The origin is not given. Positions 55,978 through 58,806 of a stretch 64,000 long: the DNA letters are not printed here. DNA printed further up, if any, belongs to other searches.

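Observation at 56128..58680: Housekeeping primase DnaG fused to an N-terminal DUF4062 (TIR-like) domain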

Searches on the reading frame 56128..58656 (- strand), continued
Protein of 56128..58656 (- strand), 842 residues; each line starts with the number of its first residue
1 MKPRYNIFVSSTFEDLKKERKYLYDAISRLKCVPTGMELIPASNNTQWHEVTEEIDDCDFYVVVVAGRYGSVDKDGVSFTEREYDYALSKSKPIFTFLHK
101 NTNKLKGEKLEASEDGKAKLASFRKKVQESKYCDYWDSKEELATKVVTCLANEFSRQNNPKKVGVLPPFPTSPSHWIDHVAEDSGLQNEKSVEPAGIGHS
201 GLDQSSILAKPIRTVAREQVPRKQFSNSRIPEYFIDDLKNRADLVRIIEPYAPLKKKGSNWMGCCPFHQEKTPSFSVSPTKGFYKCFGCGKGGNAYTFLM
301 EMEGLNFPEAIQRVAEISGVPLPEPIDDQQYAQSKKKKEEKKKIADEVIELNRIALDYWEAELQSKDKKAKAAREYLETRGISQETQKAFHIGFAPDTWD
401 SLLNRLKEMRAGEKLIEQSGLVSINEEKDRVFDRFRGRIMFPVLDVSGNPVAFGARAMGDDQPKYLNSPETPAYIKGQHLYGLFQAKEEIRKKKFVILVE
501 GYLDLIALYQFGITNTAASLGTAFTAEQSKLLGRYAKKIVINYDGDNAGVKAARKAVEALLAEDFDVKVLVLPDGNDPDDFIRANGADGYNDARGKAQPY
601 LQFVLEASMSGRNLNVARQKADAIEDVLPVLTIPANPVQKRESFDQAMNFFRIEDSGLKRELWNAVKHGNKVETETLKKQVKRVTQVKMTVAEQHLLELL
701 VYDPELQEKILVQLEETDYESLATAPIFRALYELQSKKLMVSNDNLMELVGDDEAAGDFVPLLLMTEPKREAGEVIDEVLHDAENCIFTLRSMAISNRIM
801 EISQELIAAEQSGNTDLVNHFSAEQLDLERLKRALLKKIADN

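Call 60: find_encoding_contigs(protein=P0326, flank=8000, max_places=2)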
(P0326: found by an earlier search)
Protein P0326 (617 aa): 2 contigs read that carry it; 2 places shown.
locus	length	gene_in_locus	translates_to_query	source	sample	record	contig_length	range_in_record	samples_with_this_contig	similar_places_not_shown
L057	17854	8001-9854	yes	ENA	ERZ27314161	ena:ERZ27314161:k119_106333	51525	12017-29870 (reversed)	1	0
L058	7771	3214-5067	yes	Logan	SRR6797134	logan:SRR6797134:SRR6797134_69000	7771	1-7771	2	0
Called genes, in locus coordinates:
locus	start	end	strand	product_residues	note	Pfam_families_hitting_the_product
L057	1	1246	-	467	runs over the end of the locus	PF01979:Amidohydro_1, PF07969:Amidohydro_3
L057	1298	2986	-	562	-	PF01979:Amidohydro_1, PF07969:Amidohydro_3 (weak)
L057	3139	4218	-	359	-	PF02805:Ada_Zn_binding, PF00165:HTH_AraC (faint), PF12833:HTH_18, PF02870:Methyltransf_1N, PF01035:DNA_binding_1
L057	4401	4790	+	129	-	PF04134:DCC1-like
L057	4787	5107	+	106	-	PF04248:NTP_transf_9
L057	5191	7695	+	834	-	PF00488:MutS_V, PF01713:Smr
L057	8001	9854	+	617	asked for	PF01807:Zn_ribbon_DnaG, PF10410:DnaB_bind (faint), PF08275:DNAG_N, PF01751:Toprim, PF13362:Toprim_3, PF13662:Toprim_4, PF13155:Toprim_2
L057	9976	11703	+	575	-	PF03979:Sigma70_r1_1, PF00140:Sigma70_r1_2, PF04542:Sigma70_r2, PF04539:Sigma70_r3, PF04545:Sigma70_r4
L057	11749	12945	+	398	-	-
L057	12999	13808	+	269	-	PF01040:UbiA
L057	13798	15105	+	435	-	PF01565:FAD_binding_4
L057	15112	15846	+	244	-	PF00106:adh_short, PF08659:KR (faint), PF13561:adh_short_C2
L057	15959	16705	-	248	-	PF00106:adh_short, PF08659:KR, PF13561:adh_short_C2, PF08643:DUF1776 (weak)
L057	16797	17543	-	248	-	PF00106:adh_short, PF08659:KR, PF13561:adh_short_C2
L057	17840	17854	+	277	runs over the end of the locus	PF00892:EamA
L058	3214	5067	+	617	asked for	PF01807:Zn_ribbon_DnaG, PF10410:DnaB_bind (faint), PF08275:DNAG_N, PF01751:Toprim, PF13362:Toprim_3, PF13662:Toprim_4, PF13155:Toprim_2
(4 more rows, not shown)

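Call 67: search_protein_families(library=ncbifam, proteins=[window:56128-58656:-], max_evalue=0.001)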
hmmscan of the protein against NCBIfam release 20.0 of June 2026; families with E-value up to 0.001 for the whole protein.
window:56128-58656:- (842 aa): 6 families
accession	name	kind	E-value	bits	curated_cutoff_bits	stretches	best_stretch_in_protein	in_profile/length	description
TIGR01391.1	dnaG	equivalog_domain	5.9e-135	450.3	283.6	1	229-646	1-409/414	DNA primase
NF006382.0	PRK08624.1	equivalog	9.6e-09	34.5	440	1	432-544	177-298/373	hypothetical protein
TIGR00646.1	MG010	hypoth_equivalog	1.7e-07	31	260.65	1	446-572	67-190/218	DNA primase-like protein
NF005477.0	PRK07078.1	subfamily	8.4e-07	27.5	1014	1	487-583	184-280/759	hypothetical protein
TIGR02760.1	TraI_TIGR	equivalog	2.2e-05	22.1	929.85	1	280-389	1602-1704/1960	conjugative transfer relaxase/helicase TraI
NF003108.1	PRK04031.1-1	equivalog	0.00023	20.5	300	1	486-549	156-217/419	DNA primase DnaG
